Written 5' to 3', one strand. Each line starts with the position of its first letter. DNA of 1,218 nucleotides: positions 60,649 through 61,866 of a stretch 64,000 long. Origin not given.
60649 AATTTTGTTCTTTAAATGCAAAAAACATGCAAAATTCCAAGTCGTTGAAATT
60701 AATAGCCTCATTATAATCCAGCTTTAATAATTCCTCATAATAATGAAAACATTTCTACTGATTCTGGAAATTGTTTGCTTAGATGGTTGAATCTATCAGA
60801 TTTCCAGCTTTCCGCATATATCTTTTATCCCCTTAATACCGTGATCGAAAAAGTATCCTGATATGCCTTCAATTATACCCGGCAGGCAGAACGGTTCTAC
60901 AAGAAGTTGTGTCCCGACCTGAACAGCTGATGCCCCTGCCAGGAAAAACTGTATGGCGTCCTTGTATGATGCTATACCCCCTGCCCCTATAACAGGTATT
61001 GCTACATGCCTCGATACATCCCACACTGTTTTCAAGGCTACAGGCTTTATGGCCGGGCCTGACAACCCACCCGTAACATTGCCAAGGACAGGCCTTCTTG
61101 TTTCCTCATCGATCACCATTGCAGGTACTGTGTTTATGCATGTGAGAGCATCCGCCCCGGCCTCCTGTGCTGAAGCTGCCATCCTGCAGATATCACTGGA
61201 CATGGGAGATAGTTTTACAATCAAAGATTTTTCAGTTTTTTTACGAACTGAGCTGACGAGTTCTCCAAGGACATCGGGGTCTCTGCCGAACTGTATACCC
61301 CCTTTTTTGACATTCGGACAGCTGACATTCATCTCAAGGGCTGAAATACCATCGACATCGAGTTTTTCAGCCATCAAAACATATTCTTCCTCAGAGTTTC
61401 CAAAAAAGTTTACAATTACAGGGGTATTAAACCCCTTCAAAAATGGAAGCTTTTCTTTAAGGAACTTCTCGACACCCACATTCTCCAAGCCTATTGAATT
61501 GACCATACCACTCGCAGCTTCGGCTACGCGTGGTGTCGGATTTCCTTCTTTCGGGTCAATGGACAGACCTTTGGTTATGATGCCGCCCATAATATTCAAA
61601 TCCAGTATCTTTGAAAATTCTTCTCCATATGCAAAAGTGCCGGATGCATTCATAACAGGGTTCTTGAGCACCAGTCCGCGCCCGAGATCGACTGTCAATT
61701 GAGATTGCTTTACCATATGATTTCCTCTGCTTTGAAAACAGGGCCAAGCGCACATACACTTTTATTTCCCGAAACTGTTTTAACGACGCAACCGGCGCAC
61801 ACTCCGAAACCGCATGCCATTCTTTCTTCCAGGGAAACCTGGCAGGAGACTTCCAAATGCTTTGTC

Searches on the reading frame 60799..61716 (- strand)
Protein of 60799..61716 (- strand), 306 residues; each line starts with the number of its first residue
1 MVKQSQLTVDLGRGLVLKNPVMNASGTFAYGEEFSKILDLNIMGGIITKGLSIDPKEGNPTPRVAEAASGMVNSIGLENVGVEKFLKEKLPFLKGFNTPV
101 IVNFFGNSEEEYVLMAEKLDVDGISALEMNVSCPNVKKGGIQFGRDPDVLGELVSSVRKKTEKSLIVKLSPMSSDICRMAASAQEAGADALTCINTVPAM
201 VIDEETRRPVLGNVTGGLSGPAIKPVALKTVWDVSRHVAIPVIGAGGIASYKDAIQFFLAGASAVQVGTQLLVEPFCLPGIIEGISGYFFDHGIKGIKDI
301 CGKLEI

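Call 50: find_homologous_proteins(query=window:60799-61716:-, max_evalue=1e-30)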
Query window:60799-61716:- (306 aa): 8000 proteins with E <= 1e-30 among 8000 candidates; the best 120 are listed.
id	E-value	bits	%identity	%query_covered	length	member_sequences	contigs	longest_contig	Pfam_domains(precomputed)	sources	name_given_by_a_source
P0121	3.1e-196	668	100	100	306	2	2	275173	PF03060.22,PF01180.28,PF01207.24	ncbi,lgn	-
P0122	9.5e-184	627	92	100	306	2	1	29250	PF03060.22,PF01180.28,PF01207.24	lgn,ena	-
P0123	9.4e-182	621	91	100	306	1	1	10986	PF03060.22,PF01180.28,PF01207.24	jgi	jgi:dihydroorotate dehydrogenase (NAD+) catalytic subunit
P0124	1.6e-181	620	91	100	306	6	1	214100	PF03060.22,PF01180.28,PF01207.24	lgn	-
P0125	8.6e-181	618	92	100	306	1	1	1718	PF03060.22,PF01180.28,PF01207.24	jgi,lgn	-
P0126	1.5e-180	617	92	100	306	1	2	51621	PF03060.22,PF01180.28,PF01207.24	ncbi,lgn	-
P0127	1.6e-171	587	85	100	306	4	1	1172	PF03060.22,PF01180.28,PF01207.24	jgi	jgi:dihydroorotate dehydrogenase (NAD+) catalytic subunit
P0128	1.4e-169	581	84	100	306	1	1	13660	PF03060.22,PF01180.28,PF01207.24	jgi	jgi:dihydroorotate dehydrogenase (NAD+) catalytic subunit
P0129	1.5e-168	578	83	100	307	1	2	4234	PF03060.22,PF01180.28,PF01207.24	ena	-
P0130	1.6e-168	578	84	100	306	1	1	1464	PF03060.22,PF01180.28,PF01207.24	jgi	jgi:dihydroorotate dehydrogenase (NAD+) catalytic subunit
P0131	1.8e-168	577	84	100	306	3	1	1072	PF03060.22,PF01180.28,PF01207.24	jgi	jgi:dihydroorotate dehydrogenase (NAD+) catalytic subunit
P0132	1.8e-167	574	84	100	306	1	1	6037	PF03060.22,PF01180.28,PF01207.24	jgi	jgi:dihydroorotate dehydrogenase (NAD+) catalytic subunit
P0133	4.5e-167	573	84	100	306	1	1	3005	PF03060.22,PF01180.28,PF01207.24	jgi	jgi:dihydroorotate dehydrogenase (NAD+) catalytic subunit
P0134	8.3e-164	562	82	100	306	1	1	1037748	PF03060.22,PF01180.28,PF01207.24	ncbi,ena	-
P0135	1.3e-152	525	78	100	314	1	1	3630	PF03060.22,PF01180.28,PF01207.24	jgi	jgi:dihydroorotate dehydrogenase (NAD+) catalytic subunit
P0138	2.9e-130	452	68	98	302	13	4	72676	PF01070.25,PF03060.22,PF01180.28,PF00977.28,PF01207.24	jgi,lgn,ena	-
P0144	1.6e-128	446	68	96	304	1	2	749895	PF03060.22,PF01180.28,PF01207.24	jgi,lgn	-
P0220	6.5e-122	425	61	98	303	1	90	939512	PF03060.22,PF01180.28,PF01207.24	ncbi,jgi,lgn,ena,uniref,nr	ncbi:MAG: dihydroorotate dehydrogenase [Desulfomonilia bacterium]|jgi:dihydroorotate dehydrogenase (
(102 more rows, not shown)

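Call 52: find_encoding_contigs(protein=P0144, flank=6000, max_places=1)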
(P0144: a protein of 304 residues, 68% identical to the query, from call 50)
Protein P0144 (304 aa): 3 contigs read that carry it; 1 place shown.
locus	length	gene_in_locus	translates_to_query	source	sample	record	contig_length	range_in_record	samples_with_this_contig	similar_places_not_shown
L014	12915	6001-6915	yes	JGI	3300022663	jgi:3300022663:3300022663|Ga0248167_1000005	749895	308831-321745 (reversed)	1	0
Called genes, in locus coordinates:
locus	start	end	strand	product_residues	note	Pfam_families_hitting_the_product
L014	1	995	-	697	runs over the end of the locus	PF01627:Hpt, PF02895:H-kinase_dim, PF02518:HATPase_c, PF01584:CheW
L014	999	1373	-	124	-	PF00072:Response_reg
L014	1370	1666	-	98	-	PF01740:STAS, PF13466:STAS_2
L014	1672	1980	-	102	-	PF01740:STAS, PF13466:STAS_2 (weak)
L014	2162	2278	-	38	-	-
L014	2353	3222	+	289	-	PF03668:RapZ-like_N, PF22740:PapZ_C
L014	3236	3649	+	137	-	PF03610:EIIA-man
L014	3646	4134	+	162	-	PF03830:PTSIIB_sorb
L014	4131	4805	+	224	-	PF03609:EII-Sor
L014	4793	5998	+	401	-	PF00583:Acetyltransf_1, PF12746:GNAT_acetyltran (weak), PF13673:Acetyltransf_10, PF08445:FR47 (faint), PF13508:Acetyltransf_7, PF10418:DHODB_Fe-S_bind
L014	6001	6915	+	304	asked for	PF01180:DHO_dh, PF01207:Dus (faint), PF03060:NMO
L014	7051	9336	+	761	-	PF13567:DUF4131, PF03772:Competence, PF00753:Lactamase_B, PF12706:Lactamase_B_2 (weak)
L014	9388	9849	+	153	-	PF07963:N_methyl (weak), PF12019:GspH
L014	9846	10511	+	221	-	PF07963:N_methyl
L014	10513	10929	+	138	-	PF07963:N_methyl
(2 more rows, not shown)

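Call 53: find_encoding_contigs(protein=P0138, flank=6000, max_places=1)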
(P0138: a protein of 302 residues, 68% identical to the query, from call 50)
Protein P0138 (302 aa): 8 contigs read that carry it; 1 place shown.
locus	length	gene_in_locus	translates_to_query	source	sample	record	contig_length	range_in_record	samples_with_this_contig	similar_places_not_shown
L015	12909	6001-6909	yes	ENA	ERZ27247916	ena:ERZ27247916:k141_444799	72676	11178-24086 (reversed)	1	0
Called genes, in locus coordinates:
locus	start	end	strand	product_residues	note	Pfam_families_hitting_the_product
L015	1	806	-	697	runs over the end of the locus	PF01627:Hpt, PF02895:H-kinase_dim, PF02518:HATPase_c, PF01584:CheW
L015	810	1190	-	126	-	PF00072:Response_reg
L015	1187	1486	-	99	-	PF01740:STAS, PF13466:STAS_2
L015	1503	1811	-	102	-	PF01740:STAS, PF13466:STAS_2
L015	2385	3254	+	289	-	PF03668:RapZ-like_N, PF22740:PapZ_C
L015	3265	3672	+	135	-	PF03610:EIIA-man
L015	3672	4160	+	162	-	PF03830:PTSIIB_sorb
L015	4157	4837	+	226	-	PF03609:EII-Sor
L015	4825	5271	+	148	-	PF13420:Acetyltransf_4 (weak), PF00583:Acetyltransf_1, PF13673:Acetyltransf_10, PF08445:FR47, PF13508:Acetyltransf_7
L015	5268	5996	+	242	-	PF10418:DHODB_Fe-S_bind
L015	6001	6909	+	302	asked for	PF01180:DHO_dh, PF01207:Dus (weak), PF01070:FMN_dh (faint), PF03060:NMO, PF00977:His_biosynth (weak)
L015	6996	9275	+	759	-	PF13567:DUF4131 (weak), PF03772:Competence, PF00753:Lactamase_B, PF12706:Lactamase_B_2 (faint)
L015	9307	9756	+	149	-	PF07963:N_methyl (faint), PF12019:GspH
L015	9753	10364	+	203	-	PF07963:N_methyl (weak), PF27121:PpdB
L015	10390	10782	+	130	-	PF07963:N_methyl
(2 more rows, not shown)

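Call 54: find_encoding_contigs(protein=P0220, flank=6000, max_places=1)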
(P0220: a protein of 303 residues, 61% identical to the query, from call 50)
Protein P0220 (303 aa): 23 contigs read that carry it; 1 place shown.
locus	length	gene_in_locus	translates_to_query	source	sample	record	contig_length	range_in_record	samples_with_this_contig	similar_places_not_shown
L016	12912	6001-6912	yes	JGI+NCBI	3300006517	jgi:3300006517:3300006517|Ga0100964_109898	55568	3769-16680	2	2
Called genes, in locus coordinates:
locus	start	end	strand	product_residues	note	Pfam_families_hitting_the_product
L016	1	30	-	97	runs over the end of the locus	PF01740:STAS, PF13466:STAS_2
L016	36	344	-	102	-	PF01740:STAS, PF13466:STAS_2 (weak)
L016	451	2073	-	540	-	-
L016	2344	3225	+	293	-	PF03668:RapZ-like_N, PF22740:PapZ_C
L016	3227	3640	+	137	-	PF03610:EIIA-man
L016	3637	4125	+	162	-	PF03830:PTSIIB_sorb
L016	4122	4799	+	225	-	PF03609:EII-Sor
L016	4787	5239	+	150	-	PF13420:Acetyltransf_4 (weak), PF13480:Acetyltransf_6 (faint), PF00583:Acetyltransf_1, PF13673:Acetyltransf_10, PF17013:Acetyltransf_15 (faint), PF13508:Acetyltransf_7, PF08445:FR47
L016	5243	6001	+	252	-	PF10418:DHODB_Fe-S_bind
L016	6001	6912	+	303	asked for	PF01180:DHO_dh, PF01207:Dus (weak), PF03060:NMO (weak)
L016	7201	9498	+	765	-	PF13567:DUF4131, PF03772:Competence, PF00753:Lactamase_B, PF12706:Lactamase_B_2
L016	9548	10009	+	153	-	PF07963:N_methyl (weak), PF12019:GspH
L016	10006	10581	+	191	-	PF07963:N_methyl, PF27121:PpdB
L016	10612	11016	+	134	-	PF07963:N_methyl (weak)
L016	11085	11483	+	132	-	PF14341:PilX_N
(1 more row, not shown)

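Call 64: find_encoding_contigs(protein=P0121, flank=5000, max_places=2)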
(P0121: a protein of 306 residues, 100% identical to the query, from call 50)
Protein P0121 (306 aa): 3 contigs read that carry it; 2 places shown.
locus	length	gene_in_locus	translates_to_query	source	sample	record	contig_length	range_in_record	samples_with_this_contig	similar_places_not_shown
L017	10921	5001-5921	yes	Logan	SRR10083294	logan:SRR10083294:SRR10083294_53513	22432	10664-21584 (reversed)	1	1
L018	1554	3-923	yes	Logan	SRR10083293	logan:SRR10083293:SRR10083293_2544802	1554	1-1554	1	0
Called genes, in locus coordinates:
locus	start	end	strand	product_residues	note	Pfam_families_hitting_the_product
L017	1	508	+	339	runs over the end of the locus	PF17792:ThiD2, PF02581:TMP-TENI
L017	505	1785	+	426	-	PF01964:ThiC_Rad_SAM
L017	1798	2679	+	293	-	PF03668:RapZ-like_N, PF22740:PapZ_C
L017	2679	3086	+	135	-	PF03610:EIIA-man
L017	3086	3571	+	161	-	PF03830:PTSIIB_sorb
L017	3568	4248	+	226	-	PF03609:EII-Sor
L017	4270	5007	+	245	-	PF10418:DHODB_Fe-S_bind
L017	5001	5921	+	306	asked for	PF01180:DHO_dh, PF01207:Dus (weak), PF03060:NMO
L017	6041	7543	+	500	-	-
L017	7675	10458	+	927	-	PF00133:tRNA-synt_1, PF09334:tRNA-synt_1g, PF13603:tRNA-synt_1_2 (weak), PF01406:tRNA-synt_1e (weak), PF01921:tRNA-synt_1f (weak), PF08264:Anticodon_1, PF06827:zf-FPG_IleRS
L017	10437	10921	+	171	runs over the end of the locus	PF01252:Peptidase_A8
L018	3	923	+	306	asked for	PF01180:DHO_dh, PF01207:Dus (weak), PF03060:NMO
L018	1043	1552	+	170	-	?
